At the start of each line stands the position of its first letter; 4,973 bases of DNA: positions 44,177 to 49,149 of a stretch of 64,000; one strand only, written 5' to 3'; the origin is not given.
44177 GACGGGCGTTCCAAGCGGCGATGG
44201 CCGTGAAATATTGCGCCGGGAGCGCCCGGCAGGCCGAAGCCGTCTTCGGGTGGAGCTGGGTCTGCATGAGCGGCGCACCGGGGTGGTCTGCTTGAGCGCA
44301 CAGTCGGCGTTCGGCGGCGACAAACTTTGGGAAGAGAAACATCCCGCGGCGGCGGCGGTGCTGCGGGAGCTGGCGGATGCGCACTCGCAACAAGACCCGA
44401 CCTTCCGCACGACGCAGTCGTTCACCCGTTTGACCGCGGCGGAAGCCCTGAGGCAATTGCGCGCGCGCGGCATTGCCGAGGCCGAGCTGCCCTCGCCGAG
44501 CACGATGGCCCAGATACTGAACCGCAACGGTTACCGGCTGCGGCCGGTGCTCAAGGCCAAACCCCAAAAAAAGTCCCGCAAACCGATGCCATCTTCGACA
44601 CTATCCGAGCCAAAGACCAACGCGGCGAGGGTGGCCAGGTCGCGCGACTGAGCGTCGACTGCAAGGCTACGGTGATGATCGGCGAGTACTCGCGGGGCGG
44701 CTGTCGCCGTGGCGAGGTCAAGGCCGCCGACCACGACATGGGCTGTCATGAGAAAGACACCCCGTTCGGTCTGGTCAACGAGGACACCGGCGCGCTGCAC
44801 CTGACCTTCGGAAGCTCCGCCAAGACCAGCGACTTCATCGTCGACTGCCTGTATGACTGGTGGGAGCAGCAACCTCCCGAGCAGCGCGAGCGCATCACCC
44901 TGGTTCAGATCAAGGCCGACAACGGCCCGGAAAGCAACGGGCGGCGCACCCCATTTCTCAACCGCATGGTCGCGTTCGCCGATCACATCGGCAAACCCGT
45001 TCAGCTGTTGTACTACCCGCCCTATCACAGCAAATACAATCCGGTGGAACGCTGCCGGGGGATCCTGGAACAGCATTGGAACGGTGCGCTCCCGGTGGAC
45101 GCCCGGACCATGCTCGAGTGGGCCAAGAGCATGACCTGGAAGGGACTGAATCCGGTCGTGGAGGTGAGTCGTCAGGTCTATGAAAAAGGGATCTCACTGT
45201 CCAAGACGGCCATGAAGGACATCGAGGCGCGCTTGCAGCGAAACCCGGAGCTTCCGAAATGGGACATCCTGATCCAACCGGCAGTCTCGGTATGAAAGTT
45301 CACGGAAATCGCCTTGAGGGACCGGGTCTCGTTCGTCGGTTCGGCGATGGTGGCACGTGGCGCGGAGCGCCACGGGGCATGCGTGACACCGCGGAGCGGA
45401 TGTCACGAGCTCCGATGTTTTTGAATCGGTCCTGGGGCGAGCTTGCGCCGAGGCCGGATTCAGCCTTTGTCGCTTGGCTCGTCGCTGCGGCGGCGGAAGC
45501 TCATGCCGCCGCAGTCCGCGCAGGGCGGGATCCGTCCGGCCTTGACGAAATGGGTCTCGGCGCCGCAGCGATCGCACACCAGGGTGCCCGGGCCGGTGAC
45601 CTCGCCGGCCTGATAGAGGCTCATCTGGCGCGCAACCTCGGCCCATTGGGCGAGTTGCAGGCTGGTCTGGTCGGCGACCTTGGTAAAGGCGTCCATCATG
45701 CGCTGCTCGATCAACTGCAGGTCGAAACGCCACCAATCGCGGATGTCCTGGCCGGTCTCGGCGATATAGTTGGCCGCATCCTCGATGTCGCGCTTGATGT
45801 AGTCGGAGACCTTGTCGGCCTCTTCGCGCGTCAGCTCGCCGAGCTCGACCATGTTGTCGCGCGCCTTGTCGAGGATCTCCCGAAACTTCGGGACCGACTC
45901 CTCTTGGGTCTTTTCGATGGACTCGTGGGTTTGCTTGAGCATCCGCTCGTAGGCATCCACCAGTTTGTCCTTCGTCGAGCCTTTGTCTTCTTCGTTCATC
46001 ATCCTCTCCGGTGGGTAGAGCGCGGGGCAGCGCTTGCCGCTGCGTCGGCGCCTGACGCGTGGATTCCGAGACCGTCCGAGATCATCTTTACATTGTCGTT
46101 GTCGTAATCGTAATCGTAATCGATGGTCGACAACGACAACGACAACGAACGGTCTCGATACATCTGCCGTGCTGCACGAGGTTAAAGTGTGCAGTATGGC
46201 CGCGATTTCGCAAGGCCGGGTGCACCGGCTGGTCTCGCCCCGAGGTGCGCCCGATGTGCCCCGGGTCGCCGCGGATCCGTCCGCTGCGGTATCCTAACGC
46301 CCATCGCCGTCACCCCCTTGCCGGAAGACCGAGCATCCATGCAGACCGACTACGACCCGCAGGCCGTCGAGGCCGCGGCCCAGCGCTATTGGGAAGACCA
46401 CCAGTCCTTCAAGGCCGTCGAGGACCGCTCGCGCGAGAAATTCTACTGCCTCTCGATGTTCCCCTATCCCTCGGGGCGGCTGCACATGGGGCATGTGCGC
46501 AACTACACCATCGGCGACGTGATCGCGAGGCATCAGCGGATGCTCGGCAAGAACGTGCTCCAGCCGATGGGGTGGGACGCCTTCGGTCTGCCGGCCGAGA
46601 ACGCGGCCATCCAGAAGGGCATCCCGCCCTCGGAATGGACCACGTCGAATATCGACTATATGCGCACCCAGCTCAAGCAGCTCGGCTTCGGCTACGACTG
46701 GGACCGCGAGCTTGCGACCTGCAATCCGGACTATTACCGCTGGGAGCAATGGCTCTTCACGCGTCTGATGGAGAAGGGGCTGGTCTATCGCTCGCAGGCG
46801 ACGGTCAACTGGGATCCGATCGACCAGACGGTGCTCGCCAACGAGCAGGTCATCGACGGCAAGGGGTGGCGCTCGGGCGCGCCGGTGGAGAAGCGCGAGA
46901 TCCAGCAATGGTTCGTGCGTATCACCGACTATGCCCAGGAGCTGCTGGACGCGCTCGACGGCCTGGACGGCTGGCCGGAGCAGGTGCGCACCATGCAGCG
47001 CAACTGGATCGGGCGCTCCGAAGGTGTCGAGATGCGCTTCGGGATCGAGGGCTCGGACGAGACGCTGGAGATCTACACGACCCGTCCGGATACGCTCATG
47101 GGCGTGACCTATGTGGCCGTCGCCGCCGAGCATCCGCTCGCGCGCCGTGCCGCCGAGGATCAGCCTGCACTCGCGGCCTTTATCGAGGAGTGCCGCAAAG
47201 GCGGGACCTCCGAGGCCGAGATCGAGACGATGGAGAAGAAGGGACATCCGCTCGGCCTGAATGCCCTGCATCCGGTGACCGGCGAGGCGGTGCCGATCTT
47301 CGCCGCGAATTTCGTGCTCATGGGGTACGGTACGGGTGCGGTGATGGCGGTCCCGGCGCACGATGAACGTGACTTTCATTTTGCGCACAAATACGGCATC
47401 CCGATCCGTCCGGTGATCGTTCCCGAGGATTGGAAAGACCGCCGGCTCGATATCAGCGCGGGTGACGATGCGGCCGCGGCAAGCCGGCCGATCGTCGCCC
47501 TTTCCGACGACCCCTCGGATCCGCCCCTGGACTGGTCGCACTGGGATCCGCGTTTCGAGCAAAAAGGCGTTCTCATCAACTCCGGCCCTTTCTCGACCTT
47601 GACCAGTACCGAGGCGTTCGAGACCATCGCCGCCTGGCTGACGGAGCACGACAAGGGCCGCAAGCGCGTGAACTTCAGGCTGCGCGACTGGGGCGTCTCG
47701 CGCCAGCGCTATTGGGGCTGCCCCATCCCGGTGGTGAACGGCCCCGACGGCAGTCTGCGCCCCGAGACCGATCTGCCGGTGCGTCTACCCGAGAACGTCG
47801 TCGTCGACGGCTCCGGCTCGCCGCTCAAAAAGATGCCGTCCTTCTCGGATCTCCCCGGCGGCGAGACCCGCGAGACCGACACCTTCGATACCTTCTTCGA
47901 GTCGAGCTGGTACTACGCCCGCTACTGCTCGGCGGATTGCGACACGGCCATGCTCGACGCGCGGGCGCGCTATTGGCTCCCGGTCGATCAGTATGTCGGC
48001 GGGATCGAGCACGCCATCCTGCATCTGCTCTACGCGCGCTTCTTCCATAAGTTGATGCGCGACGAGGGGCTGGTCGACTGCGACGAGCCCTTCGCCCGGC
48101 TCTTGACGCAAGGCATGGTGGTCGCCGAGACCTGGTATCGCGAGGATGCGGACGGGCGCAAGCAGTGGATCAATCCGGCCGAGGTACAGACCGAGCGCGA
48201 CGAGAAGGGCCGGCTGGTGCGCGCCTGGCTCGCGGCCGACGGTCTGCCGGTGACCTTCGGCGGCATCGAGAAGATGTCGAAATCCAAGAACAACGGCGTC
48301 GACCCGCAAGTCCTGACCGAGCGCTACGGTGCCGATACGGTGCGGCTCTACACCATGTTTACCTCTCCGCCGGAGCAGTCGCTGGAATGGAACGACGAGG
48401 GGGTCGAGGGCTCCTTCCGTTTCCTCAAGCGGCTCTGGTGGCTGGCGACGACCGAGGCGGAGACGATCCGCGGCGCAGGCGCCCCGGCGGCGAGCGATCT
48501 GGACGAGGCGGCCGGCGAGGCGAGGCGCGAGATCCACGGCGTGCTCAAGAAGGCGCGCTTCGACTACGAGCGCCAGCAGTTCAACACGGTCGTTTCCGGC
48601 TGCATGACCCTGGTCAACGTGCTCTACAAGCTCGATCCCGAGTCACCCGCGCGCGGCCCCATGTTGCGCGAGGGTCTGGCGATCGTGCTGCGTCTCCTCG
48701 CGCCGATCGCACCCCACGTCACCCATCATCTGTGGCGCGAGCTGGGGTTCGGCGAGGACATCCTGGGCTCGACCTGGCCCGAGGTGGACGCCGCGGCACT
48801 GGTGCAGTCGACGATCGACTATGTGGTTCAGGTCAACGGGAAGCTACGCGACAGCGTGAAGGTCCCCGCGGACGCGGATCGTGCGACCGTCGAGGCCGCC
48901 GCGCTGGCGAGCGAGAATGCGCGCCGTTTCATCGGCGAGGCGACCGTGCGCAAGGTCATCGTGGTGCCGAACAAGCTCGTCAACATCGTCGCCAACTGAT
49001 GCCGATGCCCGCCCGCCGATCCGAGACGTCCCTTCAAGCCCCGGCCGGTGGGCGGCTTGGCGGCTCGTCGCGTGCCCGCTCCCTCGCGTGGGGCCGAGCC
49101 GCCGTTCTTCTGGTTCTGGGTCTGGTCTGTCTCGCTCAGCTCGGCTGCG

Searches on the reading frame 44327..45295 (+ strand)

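Call 67: search_protein_families(library=pfam, proteins=[window:44327-45295:+], max_evalue=0.001)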
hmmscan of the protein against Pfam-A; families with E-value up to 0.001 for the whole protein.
window:44327-45295:+ (322 aa): 1 family
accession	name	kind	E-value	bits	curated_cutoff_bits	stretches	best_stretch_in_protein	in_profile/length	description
PF07592.17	DDE_Tnp_ISAZ013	-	2e-62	211.4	26.9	1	78-318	62-308/308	Rhodopirellula transposase DDE domain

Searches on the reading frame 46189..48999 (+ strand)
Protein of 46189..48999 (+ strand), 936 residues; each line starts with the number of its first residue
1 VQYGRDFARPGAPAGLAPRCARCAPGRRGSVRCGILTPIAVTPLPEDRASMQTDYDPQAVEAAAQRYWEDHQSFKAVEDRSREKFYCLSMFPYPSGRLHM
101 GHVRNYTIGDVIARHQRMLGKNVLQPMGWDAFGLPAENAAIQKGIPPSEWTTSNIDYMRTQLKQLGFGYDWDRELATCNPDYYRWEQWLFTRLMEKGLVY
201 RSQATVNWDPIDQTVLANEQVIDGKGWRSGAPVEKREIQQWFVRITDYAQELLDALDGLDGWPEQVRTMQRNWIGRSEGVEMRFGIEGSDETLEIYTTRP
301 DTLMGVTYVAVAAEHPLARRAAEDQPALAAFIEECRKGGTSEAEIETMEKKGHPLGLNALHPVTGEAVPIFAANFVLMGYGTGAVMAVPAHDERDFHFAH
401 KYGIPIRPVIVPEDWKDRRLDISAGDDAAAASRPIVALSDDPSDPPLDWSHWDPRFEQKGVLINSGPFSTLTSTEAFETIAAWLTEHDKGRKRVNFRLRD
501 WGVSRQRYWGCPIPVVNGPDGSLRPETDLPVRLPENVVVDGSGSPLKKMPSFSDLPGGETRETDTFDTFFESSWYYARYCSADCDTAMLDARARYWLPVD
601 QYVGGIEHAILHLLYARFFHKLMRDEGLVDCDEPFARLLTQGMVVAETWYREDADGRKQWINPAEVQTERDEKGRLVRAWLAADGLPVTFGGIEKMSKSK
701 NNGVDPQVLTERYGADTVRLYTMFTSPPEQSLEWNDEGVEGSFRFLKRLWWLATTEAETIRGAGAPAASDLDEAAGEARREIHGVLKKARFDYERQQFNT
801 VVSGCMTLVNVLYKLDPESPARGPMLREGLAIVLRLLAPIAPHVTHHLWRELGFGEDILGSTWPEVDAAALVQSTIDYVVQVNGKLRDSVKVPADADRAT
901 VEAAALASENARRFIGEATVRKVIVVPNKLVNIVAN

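Call 67: search_protein_families(library=pfam, proteins=[window:46189-48999:+], max_evalue=0.001)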
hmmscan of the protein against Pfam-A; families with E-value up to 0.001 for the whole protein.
window:46189-48999:+ (936 aa): 4 families
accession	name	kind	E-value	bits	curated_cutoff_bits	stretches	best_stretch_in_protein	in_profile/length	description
PF13603.12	tRNA-synt_1_2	-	2.7e-69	232.8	25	1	271-418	1-147/185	Leucyl-tRNA synthetase, editing domain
PF00133.28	tRNA-synt_1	-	1.2e-48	166.4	22.7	3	65-274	3-225/414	tRNA synthetases class I (I, L, M and V)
PF09334.17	tRNA-synt_1g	-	6.1e-28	98.1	20.1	1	89-221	5-135/391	tRNA synthetases class I (M)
PF08264.19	Anticodon_1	-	2e-18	67.1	25.1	1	779-899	5-144/148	Anticodon-binding domain of tRNA ligase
